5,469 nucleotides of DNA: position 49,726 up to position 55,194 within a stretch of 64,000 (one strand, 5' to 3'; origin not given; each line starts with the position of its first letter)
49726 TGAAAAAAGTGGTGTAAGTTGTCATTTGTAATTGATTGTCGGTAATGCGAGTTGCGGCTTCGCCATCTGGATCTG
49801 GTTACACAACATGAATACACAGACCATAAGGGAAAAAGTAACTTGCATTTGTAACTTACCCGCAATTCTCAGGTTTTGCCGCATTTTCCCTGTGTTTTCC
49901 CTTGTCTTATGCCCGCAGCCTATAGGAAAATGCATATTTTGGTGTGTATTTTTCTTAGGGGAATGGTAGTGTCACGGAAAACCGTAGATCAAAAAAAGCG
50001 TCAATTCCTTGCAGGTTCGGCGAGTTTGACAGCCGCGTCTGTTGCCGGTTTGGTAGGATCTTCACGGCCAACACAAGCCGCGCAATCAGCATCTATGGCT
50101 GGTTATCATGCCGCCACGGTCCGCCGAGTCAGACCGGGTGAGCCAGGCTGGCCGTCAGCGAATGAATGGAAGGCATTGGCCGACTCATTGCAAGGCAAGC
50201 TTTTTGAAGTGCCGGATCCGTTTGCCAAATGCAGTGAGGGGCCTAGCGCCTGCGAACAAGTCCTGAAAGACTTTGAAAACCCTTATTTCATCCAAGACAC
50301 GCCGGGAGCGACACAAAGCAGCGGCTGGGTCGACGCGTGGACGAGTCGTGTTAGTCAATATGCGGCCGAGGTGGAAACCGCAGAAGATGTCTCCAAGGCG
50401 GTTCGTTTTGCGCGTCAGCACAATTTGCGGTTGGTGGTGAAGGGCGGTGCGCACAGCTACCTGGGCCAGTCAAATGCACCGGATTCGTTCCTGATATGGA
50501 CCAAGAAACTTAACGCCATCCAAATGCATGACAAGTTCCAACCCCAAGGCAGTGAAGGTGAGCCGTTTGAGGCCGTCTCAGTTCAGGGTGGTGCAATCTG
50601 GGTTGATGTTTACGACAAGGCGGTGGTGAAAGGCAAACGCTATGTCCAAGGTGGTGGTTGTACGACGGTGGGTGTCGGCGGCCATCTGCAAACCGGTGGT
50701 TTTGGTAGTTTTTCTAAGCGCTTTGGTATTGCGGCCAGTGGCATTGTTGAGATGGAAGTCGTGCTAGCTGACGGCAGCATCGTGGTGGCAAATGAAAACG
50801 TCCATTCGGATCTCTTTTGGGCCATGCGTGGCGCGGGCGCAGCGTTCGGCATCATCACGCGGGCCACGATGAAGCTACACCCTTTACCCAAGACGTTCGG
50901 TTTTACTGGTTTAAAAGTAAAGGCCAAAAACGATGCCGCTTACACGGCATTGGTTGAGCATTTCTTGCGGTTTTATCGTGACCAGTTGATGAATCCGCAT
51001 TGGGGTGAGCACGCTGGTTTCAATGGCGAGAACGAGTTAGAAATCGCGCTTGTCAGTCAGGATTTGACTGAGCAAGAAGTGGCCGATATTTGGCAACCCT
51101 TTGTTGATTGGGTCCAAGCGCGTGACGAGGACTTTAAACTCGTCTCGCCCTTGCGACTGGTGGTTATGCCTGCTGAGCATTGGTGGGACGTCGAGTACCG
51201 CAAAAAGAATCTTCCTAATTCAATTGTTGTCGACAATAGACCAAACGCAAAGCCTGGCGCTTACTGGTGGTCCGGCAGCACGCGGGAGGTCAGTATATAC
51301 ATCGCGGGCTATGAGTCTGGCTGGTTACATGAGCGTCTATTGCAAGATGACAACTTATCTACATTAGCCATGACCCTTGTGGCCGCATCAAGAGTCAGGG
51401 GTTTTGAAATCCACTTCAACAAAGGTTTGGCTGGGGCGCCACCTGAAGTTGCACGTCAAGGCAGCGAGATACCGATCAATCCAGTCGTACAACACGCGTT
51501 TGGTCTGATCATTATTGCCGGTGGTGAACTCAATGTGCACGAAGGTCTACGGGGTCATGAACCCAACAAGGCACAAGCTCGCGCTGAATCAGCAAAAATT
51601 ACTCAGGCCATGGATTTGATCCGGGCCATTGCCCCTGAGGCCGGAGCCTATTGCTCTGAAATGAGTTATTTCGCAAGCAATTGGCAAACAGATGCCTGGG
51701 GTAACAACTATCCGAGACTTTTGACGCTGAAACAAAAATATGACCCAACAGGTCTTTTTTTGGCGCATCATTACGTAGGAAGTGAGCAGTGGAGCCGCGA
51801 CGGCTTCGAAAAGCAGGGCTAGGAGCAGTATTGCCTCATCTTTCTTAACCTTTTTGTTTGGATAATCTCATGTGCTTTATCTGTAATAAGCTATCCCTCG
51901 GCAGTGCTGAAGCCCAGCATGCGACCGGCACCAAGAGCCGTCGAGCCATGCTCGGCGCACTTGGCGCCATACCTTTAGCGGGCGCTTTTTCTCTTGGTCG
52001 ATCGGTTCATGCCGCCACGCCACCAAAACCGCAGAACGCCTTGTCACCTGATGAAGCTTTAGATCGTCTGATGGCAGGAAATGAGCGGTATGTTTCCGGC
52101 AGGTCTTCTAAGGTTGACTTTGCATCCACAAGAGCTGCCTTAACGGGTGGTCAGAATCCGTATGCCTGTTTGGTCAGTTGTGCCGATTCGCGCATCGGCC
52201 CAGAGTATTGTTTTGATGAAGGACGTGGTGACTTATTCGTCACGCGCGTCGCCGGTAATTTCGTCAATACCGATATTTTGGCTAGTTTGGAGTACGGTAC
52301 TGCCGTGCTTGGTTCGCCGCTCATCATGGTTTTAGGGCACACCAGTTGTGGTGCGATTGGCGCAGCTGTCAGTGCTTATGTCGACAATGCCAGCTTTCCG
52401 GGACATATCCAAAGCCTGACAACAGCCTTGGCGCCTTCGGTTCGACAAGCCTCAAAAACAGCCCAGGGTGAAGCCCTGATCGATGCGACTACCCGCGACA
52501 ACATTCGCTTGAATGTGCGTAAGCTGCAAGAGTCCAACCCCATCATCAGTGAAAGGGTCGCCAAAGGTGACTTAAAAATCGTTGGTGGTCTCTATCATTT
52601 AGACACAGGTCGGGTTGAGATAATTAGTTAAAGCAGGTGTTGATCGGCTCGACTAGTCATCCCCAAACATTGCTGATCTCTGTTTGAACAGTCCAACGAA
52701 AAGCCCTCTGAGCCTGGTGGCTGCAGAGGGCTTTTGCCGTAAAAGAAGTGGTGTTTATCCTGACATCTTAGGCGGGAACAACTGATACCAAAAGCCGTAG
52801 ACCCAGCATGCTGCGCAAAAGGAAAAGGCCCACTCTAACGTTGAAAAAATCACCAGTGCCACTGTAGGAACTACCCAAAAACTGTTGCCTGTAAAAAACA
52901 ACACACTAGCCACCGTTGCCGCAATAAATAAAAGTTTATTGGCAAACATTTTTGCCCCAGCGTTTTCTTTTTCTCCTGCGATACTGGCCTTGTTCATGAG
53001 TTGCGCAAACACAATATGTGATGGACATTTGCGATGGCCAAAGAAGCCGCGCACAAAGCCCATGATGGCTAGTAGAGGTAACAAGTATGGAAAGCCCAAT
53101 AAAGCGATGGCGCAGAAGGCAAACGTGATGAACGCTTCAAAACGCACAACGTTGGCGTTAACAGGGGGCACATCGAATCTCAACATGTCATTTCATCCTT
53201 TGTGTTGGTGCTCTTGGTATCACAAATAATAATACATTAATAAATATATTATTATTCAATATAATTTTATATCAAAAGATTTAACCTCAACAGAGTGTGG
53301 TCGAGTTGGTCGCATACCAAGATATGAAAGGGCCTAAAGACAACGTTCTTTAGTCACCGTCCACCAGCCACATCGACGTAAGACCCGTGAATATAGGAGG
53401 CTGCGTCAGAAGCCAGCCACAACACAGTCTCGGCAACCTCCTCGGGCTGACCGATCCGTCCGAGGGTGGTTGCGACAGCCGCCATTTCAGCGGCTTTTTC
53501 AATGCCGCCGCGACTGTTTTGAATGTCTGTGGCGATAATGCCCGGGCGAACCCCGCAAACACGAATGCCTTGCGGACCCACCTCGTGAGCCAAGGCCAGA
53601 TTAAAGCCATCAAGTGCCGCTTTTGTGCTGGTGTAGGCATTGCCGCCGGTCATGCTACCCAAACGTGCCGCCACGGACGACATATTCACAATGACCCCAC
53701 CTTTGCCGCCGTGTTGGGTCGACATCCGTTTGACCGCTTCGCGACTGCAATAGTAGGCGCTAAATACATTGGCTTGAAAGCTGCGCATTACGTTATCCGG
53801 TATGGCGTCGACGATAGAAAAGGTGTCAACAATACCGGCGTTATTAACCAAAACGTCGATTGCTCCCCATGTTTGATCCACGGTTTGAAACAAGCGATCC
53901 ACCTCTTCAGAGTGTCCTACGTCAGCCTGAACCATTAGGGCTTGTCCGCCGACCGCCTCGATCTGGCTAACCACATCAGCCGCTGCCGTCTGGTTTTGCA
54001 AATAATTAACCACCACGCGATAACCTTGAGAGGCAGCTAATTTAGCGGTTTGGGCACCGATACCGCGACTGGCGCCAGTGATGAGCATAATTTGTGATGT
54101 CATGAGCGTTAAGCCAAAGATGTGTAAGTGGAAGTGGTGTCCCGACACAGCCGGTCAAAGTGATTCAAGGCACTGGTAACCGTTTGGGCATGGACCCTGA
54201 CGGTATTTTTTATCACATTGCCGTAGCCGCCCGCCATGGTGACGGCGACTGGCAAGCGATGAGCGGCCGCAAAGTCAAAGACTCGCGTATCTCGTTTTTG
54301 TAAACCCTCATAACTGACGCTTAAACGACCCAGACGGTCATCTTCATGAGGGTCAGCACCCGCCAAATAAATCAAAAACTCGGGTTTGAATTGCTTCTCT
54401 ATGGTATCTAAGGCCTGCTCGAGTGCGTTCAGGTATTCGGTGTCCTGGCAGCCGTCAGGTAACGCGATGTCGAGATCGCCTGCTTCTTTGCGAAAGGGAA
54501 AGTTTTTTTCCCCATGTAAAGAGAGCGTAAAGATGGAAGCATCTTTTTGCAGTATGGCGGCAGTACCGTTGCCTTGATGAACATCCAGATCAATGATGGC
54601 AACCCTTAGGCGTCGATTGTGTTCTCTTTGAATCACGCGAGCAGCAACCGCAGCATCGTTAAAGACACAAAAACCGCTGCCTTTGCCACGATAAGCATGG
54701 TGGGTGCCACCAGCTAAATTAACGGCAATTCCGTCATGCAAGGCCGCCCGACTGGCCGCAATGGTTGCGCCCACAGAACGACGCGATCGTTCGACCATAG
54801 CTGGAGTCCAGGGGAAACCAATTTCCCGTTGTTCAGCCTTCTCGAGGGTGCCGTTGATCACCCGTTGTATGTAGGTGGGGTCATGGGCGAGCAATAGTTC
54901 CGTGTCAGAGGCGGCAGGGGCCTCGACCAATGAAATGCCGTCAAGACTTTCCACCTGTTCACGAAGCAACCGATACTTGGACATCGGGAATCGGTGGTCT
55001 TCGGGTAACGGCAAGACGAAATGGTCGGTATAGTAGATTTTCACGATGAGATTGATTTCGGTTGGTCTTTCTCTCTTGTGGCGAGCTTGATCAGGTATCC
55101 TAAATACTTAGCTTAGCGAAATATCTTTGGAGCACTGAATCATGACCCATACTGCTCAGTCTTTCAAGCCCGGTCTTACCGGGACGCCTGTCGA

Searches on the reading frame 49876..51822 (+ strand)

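Call 81: search_protein_families(library=pfam, proteins=[window:49876-51822:+], max_evalue=0.00001)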
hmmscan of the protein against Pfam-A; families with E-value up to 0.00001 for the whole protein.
window:49876-51822:+ (648 aa): 2 families
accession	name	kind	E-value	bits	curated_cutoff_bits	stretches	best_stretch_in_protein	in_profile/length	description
PF01565.28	FAD_binding_4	-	1.5e-23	83.4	26.4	1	162-304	3-137/139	FAD binding domain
PF08031.17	BBE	-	9.2e-09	35.6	20.6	1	596-631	6-41/45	Berberine and berberine like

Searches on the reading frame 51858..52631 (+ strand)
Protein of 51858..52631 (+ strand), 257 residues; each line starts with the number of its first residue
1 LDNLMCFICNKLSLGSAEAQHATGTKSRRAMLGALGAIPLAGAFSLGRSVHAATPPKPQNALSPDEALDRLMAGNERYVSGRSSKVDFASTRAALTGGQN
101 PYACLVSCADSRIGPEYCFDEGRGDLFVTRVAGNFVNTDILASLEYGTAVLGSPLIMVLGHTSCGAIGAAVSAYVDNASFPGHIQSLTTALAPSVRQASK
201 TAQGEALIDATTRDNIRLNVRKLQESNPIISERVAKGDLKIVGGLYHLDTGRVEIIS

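Call 81: search_protein_families(library=pfam, proteins=[window:51858-52631:+], max_evalue=0.00001)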
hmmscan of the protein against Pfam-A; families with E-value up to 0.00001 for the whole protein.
window:51858-52631:+ (257 aa): 1 family
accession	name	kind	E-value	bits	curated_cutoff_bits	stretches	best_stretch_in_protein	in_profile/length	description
PF00484.24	Pro_CA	-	1e-37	130.3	25.7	1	104-253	2-156/156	Carbonic anhydrase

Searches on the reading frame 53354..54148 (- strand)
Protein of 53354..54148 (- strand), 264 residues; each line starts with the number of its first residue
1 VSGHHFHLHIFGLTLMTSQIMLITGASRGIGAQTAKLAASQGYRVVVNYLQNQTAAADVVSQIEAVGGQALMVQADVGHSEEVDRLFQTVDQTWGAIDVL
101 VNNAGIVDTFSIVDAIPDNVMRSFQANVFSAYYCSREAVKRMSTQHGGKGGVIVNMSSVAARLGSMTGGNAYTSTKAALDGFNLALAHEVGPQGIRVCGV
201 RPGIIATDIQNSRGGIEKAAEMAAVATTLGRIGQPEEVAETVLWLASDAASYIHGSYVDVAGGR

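Call 81: search_protein_families(library=pfam, proteins=[window:53354-54148:-], max_evalue=0.00001)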
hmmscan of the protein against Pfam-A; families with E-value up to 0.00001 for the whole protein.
window:53354-54148:- (264 aa): 3 families
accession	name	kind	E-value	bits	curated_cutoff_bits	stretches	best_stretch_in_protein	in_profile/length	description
PF13561.12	adh_short_C2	-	2.1e-55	188.3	27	1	25-263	1-234/236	Enoyl-(Acyl carrier protein) reductase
PF00106.31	adh_short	-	9.5e-50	169.2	26.6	1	20-212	2-189/195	short chain dehydrogenase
PF08659.16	KR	-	1.1e-11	45.4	22.6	1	21-183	3-160/180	KR domain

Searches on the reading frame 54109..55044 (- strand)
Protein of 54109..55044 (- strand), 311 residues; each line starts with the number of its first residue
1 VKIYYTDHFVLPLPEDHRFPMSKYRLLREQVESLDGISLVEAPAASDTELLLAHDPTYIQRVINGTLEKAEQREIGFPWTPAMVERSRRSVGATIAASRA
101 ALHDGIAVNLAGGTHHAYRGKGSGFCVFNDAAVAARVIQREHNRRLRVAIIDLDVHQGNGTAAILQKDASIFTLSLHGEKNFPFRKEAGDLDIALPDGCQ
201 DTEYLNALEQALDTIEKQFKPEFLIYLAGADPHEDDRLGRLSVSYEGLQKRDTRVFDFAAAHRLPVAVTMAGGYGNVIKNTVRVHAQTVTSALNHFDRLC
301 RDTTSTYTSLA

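Call 81: search_protein_families(library=pfam, proteins=[window:54109-55044:-], max_evalue=0.00001)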
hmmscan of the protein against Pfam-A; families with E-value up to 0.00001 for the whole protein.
window:54109-55044:- (311 aa): 1 family
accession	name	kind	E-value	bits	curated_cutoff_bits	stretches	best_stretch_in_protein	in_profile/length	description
PF00850.24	Hist_deacetyl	-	5.1e-61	207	27.9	1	26-276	14-284/298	Histone deacetylase domain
